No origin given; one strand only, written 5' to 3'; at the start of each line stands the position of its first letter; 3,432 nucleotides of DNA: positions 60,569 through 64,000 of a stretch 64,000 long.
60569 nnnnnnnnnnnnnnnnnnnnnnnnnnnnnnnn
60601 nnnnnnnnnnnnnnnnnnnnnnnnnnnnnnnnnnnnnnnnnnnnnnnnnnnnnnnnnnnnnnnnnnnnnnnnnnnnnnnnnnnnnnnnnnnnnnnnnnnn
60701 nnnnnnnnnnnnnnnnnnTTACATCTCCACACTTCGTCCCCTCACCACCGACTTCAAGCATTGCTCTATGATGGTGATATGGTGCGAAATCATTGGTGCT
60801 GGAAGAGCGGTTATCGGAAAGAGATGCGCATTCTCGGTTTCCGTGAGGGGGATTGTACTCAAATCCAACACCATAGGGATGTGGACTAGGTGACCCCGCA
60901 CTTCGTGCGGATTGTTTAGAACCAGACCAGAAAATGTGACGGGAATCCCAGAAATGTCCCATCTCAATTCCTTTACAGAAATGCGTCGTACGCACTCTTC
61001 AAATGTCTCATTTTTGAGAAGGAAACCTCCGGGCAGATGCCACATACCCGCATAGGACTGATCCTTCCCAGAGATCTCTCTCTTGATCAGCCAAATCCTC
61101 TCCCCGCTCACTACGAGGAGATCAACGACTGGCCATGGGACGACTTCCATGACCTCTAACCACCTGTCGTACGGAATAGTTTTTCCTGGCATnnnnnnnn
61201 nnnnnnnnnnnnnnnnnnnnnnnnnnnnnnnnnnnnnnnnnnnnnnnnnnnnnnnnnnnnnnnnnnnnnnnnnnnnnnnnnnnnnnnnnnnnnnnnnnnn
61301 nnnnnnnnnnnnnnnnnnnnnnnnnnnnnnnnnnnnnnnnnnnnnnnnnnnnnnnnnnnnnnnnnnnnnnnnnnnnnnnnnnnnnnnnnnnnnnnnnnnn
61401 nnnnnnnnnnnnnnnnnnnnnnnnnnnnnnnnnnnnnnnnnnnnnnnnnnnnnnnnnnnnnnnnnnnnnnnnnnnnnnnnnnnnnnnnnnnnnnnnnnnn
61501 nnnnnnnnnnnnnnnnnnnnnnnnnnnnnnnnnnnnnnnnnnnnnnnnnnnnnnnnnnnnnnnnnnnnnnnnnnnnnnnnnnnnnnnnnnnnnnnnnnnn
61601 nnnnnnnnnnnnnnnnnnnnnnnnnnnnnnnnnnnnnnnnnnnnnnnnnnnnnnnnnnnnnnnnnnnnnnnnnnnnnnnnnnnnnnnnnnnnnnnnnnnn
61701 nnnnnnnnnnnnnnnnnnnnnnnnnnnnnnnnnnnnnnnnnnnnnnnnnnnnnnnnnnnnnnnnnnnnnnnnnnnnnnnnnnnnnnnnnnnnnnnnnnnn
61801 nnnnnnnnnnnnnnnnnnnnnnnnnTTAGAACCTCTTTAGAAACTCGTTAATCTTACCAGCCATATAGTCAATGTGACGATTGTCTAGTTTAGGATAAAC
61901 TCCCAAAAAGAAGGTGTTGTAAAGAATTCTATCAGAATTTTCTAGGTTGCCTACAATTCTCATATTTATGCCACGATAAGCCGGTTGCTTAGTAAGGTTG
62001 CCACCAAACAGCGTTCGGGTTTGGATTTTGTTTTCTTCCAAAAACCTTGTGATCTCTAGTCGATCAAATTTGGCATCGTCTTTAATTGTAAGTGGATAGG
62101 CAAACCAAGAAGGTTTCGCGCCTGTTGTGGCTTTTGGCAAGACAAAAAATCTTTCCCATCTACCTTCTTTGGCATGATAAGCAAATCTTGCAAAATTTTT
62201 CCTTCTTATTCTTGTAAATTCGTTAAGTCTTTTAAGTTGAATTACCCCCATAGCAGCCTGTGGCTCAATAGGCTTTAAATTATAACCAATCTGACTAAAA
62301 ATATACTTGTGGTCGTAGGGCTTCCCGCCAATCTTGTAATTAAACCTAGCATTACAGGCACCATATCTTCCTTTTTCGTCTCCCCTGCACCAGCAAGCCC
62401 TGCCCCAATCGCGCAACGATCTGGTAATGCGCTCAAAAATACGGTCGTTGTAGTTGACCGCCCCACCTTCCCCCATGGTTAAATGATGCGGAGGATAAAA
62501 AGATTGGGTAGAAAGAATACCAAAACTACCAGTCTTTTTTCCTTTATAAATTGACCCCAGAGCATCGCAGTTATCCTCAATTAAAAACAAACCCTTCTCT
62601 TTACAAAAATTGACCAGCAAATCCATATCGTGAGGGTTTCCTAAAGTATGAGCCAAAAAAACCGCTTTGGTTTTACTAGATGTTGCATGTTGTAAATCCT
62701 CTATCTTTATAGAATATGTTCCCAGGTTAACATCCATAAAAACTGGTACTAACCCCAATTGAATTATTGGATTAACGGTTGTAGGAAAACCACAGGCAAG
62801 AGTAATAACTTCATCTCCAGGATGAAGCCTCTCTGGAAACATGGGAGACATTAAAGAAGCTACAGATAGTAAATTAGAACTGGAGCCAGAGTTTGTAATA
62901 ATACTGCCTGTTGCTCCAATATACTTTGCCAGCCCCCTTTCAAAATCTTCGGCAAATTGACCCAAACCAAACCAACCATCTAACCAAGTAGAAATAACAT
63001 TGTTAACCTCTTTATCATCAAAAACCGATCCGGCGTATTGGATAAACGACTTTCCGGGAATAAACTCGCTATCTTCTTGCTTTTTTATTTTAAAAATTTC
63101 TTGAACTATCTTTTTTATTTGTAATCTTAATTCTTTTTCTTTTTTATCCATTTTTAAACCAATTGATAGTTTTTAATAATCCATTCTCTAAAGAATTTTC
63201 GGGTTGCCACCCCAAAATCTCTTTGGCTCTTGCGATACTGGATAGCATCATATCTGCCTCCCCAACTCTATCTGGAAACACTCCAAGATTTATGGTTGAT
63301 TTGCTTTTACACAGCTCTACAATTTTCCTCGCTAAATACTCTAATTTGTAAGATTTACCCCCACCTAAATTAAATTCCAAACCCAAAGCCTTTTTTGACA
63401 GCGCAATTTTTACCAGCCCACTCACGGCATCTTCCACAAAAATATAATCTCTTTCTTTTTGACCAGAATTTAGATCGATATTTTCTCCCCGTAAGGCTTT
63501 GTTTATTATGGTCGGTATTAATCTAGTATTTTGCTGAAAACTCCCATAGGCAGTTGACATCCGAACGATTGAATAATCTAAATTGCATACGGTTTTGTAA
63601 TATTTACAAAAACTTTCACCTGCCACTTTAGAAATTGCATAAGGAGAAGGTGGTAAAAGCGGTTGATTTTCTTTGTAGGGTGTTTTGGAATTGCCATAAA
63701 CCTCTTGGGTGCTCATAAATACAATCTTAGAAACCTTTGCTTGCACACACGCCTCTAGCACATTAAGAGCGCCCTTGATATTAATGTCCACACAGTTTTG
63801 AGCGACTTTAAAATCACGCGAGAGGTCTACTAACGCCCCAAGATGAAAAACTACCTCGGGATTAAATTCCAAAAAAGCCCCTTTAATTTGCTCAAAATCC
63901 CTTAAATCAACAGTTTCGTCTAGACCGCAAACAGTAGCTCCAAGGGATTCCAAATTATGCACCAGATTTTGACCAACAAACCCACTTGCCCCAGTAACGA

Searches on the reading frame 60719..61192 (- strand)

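Call 72: search_protein_families(library=pfam, proteins=[window:60719-61192:-], max_evalue=0.01)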
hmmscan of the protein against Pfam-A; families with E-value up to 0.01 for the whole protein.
window:60719-61192:- (157 aa): 2 families
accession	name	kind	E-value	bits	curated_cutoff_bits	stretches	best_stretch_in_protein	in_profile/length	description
PF00293.34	NUDIX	-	1.3e-08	35.4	21.1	1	22-142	5-131/134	NUDIX domain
PF14815.12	NUDIX_4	-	0.0045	17.2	35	1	26-77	4-50/113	NUDIX domain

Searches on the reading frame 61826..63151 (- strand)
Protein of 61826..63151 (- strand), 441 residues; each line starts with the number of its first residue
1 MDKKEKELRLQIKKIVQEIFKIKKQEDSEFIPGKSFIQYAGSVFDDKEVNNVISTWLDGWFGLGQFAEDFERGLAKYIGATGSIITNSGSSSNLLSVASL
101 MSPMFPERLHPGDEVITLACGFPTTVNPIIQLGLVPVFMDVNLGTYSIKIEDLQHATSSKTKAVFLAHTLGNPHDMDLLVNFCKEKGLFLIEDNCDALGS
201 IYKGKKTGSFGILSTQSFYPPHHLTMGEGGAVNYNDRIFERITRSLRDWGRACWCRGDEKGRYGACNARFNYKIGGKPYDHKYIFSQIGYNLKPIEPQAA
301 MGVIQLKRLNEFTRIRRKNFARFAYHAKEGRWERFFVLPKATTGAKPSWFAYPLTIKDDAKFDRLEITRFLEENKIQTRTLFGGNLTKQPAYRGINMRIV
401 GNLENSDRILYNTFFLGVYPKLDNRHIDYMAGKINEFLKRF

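Call 37: search_protein_families(library=ncbifam, proteins=[window:61826-63151:-], max_evalue=0.00001)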
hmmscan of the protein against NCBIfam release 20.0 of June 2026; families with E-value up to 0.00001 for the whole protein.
window:61826-63151:- (441 aa): 8 families
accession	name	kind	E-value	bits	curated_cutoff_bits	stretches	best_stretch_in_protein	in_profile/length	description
NF011936.0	PRK15407.1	equivalog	4.9e-170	565.9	423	1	2-439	3-437/440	lipopolysaccharide biosynthesis protein RfbH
TIGR03588.1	PseC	equivalog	1.5e-45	155.8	423.5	1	37-437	2-379/380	UDP-4-amino-4,6-dideoxy-N-acetyl-beta-L-altrosamine transaminase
TIGR04181.1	NHT_00031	hypoth_equivalog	3.1e-42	144.8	420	2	44-246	8-220/359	LegC family aminotransferase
NF008687.0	PRK11706.1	equivalog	5.4e-34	117.6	375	1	43-437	8-373/375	dTDP-4-amino-4,6-dideoxygalactose transaminase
NF008658.2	PRK11658.1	equivalog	3.6e-30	104.9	631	1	35-437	3-376/379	UDP-4-amino-4-deoxy-L-arabinose aminotransferase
TIGR02379.1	ECA_wecE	subfamily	1.4e-25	89.8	434.85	1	61-380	27-319/376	dTDP-4-amino-4,6-dideoxy-D-glucose transaminase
TIGR04427.1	PLP_DesI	equivalog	6e-21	75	650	1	64-254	51-232/390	dTDP-4-dehydro-6-deoxyglucose aminotransferase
NF006488.0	PRK08912.1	equivalog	3.4e-06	26.2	498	1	108-193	107-198/387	aminotransferase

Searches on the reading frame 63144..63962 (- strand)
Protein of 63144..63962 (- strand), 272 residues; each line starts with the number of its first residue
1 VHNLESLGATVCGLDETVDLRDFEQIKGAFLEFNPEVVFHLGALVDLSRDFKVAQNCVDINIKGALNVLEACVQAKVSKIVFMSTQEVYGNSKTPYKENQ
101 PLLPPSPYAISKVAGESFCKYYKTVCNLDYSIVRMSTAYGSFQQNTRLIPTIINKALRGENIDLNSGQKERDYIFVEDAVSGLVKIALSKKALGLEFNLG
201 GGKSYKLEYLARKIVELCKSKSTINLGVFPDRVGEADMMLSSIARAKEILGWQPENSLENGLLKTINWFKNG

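Call 37: search_protein_families(library=ncbifam, proteins=[window:63144-63962:-], max_evalue=0.00001)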
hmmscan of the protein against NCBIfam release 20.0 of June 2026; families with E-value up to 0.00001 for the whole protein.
window:63144-63962:- (272 aa): 20 families
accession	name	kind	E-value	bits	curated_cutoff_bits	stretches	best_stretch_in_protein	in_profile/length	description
TIGR04180.1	EDH_00030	hypoth_equivalog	2e-41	142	475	1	19-255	57-295/297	NAD-dependent 4,6-dehydratase LegB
TIGR01181.1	dTDP_gluc_dehyt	equivalog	4.1e-41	141.1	365.1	1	17-270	56-312/321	dTDP-glucose 4,6-dehydratase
TIGR01179.1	galE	equivalog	2.2e-27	95.8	262.3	1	18-270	54-326/332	UDP-glucose 4-epimerase GalE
TIGR02622.1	CDP_4_6_dhtase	equivalog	2.7e-24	86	278.45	1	16-271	59-332/352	CDP-glucose 4,6-dehydratase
NF007582.0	PRK10217.1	equivalog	2.9e-24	85.8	698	1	16-269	56-331/355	dTDP-glucose 4,6-dehydratase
NF007490.0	PRK10084.1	subfamily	2e-22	79.7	649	1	16-270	55-335/361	dTDP-glucose 4,6-dehydratase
NF047922.1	GDPFucSynFcl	equivalog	5.9e-16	58.8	500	1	16-270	35-302/308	GDP-L-fucose synthase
TIGR01214.1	rmlD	equivalog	6.1e-16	58.4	224.05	1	9-166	24-177/285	dTDP-4-dehydrorhamnose reductase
NF011728.1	PRK15181.1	equivalog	7.4e-15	54.8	760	1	19-269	77-337/348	Vi polysaccharide biosynthesis UDP-N-acetylglucosaminuronic acid C-4 epimerase TviC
TIGR02197.1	heptose_epim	equivalog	8.1e-15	54.8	274.6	1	33-270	65-314/316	ADP-glyceromanno-heptose 6-epimerase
NF007956.0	PRK10675.1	subfamily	1.7e-14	53.7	394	1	18-120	57-161/338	UDP-glucose 4-epimerase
TIGR01472.1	gmd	equivalog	6.9e-14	51.8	415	1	19-128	62-175/342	GDP-mannose 4,6-dehydratase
NF008872.0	PRK11908.1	equivalog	1.5e-11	43.9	294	1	43-270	77-336/349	bifunctional UDP-4-keto-pentose/UDP-xylose synthase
NF043036.1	ErythonDh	equivalog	8.9e-09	35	325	1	17-137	58-178/321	D-erythronate dehydrogenase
TIGR03466.1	HpnA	hypoth_equivalog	4e-08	32.5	367.65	0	18-160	50-192/327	hopanoid-associated sugar epimerase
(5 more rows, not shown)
